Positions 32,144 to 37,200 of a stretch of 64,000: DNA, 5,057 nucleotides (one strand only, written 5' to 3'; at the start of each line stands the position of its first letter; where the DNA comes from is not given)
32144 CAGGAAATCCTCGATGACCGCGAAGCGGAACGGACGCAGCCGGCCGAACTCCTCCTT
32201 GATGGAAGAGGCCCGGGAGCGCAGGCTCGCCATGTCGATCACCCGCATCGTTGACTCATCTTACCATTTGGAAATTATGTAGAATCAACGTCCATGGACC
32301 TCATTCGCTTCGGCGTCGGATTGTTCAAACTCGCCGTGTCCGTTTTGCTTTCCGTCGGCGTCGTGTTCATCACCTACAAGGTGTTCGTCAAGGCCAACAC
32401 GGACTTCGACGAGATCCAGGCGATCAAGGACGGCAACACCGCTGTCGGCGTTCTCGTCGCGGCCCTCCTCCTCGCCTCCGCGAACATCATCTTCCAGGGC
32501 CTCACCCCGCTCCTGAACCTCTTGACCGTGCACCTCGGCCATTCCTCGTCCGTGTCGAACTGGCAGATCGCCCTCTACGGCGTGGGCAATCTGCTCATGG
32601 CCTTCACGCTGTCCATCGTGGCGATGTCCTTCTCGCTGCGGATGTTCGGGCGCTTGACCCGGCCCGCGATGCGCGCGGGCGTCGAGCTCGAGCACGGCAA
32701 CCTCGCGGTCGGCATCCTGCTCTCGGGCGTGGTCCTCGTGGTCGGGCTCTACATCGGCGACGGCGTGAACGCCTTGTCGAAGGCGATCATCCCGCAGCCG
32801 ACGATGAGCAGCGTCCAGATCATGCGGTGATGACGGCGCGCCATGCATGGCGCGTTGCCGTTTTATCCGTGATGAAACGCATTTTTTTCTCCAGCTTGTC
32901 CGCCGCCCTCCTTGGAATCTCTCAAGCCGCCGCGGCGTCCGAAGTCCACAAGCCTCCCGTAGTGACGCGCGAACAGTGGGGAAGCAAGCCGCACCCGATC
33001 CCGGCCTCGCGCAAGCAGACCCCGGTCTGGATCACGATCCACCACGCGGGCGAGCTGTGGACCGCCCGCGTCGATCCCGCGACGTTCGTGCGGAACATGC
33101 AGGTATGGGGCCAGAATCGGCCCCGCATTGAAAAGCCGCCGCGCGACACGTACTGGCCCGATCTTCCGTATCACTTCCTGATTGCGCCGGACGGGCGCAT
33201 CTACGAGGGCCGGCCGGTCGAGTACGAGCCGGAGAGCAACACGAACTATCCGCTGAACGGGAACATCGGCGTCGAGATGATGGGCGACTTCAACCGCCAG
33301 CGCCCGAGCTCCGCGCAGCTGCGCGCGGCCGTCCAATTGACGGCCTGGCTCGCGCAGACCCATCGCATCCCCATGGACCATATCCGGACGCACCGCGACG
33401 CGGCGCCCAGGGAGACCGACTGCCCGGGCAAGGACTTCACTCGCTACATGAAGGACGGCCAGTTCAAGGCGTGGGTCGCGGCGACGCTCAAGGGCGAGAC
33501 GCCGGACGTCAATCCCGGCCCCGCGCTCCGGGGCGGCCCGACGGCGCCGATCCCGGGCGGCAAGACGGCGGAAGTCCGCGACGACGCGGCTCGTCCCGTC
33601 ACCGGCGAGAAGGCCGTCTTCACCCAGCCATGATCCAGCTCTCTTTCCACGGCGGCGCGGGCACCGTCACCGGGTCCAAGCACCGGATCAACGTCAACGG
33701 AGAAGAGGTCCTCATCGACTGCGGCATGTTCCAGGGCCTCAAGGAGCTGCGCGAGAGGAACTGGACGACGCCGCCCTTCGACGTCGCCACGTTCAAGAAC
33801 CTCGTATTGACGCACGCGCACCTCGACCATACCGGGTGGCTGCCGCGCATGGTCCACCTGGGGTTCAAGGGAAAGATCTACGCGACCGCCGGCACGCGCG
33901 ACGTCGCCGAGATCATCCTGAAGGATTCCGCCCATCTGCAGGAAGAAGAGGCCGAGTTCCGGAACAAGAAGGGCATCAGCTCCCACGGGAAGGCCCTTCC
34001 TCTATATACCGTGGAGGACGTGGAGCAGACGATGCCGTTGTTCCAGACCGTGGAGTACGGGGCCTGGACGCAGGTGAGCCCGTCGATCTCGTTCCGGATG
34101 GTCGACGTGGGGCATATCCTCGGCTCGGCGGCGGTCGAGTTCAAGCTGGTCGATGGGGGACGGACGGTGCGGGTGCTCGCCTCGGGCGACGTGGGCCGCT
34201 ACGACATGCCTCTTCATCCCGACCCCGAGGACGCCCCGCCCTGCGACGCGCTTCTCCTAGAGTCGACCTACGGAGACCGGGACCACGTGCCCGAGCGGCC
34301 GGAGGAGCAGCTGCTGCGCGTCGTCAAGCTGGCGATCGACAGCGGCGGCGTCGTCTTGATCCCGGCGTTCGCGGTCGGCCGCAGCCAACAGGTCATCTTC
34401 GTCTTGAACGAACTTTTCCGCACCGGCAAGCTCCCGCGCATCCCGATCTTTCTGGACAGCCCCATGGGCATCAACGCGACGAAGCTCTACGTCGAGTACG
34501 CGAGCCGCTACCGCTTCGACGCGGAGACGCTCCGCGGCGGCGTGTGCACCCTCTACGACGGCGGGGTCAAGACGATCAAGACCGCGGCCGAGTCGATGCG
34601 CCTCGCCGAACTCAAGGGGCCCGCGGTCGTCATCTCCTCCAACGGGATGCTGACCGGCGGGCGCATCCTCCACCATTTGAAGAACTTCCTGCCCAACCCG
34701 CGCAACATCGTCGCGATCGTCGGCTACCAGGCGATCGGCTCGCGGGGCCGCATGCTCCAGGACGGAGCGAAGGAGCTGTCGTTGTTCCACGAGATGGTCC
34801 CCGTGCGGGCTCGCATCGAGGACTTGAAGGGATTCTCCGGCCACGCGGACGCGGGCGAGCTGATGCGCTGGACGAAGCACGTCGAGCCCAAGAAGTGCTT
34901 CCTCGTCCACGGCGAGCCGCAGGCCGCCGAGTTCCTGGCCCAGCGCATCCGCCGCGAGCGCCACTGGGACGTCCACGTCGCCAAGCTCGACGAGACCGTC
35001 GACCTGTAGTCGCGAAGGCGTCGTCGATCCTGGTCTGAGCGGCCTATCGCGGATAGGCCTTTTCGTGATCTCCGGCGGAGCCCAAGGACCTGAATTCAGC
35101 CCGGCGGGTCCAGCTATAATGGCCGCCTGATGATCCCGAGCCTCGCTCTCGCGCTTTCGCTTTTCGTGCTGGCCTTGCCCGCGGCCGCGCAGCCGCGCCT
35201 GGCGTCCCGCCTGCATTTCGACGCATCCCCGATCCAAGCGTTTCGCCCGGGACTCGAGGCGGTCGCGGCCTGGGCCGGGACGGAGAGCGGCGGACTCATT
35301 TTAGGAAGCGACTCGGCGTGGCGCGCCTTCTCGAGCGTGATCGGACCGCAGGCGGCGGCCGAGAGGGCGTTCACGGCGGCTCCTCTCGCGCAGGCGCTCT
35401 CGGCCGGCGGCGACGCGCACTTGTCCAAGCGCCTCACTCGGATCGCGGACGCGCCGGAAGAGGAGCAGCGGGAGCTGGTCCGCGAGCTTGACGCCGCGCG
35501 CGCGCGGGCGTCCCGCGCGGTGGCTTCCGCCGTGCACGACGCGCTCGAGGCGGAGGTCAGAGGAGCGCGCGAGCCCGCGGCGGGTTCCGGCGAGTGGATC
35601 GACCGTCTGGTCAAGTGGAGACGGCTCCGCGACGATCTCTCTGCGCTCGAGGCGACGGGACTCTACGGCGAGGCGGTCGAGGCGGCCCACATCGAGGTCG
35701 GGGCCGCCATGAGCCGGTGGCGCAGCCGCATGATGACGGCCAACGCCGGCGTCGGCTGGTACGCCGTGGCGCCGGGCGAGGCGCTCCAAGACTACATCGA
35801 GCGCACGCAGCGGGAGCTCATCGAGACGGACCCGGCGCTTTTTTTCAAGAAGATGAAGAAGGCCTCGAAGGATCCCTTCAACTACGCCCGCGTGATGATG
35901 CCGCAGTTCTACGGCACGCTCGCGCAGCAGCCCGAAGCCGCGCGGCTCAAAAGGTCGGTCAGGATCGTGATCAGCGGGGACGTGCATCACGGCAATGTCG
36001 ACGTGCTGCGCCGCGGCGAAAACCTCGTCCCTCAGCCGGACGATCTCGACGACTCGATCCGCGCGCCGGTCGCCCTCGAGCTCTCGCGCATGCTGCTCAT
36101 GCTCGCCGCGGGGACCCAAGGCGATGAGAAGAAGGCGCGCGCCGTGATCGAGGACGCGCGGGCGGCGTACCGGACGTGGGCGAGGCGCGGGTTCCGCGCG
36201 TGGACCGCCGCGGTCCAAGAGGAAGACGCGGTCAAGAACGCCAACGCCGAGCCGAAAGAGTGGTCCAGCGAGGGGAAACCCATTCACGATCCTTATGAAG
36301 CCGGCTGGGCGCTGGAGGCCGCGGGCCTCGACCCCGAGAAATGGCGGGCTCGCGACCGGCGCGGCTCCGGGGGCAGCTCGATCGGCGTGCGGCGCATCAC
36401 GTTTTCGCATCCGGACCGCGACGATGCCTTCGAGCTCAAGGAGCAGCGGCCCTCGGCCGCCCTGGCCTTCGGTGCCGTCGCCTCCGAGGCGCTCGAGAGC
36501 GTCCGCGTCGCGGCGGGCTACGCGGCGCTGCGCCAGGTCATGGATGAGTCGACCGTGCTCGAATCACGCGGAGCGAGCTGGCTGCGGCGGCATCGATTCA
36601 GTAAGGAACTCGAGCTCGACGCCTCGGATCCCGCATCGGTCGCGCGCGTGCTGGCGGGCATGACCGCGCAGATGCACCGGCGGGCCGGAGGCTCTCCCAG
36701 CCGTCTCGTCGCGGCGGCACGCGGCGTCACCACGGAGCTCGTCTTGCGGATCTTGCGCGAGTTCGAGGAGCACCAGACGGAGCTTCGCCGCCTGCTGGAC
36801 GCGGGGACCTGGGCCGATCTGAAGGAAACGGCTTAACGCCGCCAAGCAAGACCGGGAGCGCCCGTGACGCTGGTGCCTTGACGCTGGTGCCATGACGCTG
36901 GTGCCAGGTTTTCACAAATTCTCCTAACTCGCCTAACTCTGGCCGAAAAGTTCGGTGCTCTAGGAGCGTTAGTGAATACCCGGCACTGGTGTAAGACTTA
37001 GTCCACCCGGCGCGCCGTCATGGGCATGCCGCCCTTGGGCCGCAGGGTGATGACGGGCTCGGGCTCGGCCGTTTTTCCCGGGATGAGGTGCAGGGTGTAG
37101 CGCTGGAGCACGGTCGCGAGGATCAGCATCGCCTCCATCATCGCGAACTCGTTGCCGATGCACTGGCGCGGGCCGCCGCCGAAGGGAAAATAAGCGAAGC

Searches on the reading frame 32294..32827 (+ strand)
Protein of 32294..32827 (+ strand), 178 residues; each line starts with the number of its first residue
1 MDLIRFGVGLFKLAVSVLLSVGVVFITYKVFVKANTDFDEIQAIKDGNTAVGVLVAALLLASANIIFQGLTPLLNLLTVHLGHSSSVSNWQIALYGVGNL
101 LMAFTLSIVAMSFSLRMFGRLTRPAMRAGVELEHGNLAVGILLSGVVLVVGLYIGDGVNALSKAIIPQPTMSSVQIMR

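Call 37: search_protein_families(library=pfam, proteins=[window:32294-32827:+], max_evalue=0.01)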
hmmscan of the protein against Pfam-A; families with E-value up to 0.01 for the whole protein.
window:32294-32827:+ (178 aa): 1 family
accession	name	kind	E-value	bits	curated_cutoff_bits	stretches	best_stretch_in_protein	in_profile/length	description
PF03994.20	DUF350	-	2.1e-14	54.1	26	1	9-155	5-130/133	Domain of Unknown Function (DUF350)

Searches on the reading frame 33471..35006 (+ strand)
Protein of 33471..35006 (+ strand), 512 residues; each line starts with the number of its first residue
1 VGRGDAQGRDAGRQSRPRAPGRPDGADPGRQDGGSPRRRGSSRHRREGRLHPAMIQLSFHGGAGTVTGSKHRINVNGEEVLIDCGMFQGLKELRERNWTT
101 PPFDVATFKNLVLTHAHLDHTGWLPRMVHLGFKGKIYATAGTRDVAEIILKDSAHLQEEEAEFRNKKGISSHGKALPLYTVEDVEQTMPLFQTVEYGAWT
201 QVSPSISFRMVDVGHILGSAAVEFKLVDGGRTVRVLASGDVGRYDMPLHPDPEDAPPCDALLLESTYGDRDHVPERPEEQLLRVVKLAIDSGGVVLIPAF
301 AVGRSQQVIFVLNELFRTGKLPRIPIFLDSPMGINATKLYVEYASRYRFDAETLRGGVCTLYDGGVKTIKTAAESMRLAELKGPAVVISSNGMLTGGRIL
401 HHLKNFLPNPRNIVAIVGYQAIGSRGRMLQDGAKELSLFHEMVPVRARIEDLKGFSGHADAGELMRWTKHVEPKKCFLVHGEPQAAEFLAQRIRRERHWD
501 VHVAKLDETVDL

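Call 23: search_protein_families(library=pfam, proteins=[window:33471-35006:+])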
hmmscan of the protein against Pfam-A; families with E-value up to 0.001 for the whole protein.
window:33471-35006:+ (512 aa): 4 families
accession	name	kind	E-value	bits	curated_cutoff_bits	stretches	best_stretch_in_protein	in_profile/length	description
PF10996.14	Beta-Casp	-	4.9e-32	111.4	27.7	1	306-429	2-120/120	Beta-Casp domain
PF07521.17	RMMBL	-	7.9e-23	80.7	21.6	1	443-503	2-62/63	Zn-dependent metallo-hydrolase RNA specificity domain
PF12706.13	Lactamase_B_2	-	1.2e-07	32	27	1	80-266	3-165/200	Beta-lactamase superfamily domain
PF00753.33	Lactamase_B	-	7.4e-07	29.7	22.7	1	76-145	14-81/196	Metallo-beta-lactamase superfamily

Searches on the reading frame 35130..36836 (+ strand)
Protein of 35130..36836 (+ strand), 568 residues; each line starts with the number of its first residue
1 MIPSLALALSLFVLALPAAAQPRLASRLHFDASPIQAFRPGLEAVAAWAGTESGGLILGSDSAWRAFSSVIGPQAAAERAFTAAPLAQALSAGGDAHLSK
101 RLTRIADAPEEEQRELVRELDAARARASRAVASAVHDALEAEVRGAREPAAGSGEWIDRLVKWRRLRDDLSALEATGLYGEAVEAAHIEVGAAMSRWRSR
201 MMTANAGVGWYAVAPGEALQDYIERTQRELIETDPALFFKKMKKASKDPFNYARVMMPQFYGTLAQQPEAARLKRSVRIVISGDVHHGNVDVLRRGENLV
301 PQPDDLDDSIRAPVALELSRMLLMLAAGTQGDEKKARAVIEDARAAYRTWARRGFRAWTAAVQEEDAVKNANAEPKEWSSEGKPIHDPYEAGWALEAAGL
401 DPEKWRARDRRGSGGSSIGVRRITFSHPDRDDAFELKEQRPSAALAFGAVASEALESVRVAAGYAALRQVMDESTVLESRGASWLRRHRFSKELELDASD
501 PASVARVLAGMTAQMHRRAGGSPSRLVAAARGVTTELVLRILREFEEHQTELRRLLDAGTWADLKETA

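Call 17: search_protein_families(library=pfam, proteins=[window:35130-36833:+])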
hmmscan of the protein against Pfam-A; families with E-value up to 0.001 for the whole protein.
window:35130-36833:+ (568 aa): 1 family
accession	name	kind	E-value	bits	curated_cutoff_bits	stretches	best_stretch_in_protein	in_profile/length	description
PF10009.15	DUF2252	-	7.5e-13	48.7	22.3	1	234-365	2-132/392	Uncharacterized protein conserved in bacteria (DUF2252)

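Call 76: find_encoding_contigs(protein=window:35130-36836:+, flank=10000, max_places=6)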
Protein window:35130-36836:+ (568 aa): 2 contigs read that carry it; 2 places shown.
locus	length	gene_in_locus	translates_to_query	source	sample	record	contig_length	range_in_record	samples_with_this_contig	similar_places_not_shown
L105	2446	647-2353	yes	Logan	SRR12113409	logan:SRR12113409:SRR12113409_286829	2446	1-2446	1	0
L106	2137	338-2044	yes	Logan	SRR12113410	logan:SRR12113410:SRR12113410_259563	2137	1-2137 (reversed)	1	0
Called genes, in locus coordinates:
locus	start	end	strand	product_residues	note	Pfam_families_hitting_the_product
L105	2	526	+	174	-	?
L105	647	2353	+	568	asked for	PF10009:DUF2252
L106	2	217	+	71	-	?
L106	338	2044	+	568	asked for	PF10009:DUF2252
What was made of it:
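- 35130..36836 (+): DUF2252 gene, convergent with P450. c3 and the tandem array lie downstream of it. Calls 17, 76.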

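Call 82: search_protein_families(library=ncbifam, proteins=[window:35130-36833:+], max_evalue=0.01)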
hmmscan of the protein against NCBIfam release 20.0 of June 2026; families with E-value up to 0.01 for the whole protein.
window:35130-36833:+ (568 aa): 0 families

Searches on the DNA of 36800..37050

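Call 60: search_rna_families(source=window, start=36800, end=37050, threshold=evalue, max_evalue=10)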
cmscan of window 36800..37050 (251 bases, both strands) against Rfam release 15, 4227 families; matches with E-value up to 10: 2.
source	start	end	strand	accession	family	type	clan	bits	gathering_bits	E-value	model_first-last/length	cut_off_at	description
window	36897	37007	-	RF00091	SNORA62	Gene; snRNA; snoRNA; HACA-box;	CL00040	16.3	80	0.55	1-154/154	no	Small nucleolar RNA SNORA62/SNORA6 family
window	36901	36986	-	RF03914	mir-BART21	Gene; miRNA;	-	14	70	5.4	1-76/76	no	mir-BART21 microRNA precursor family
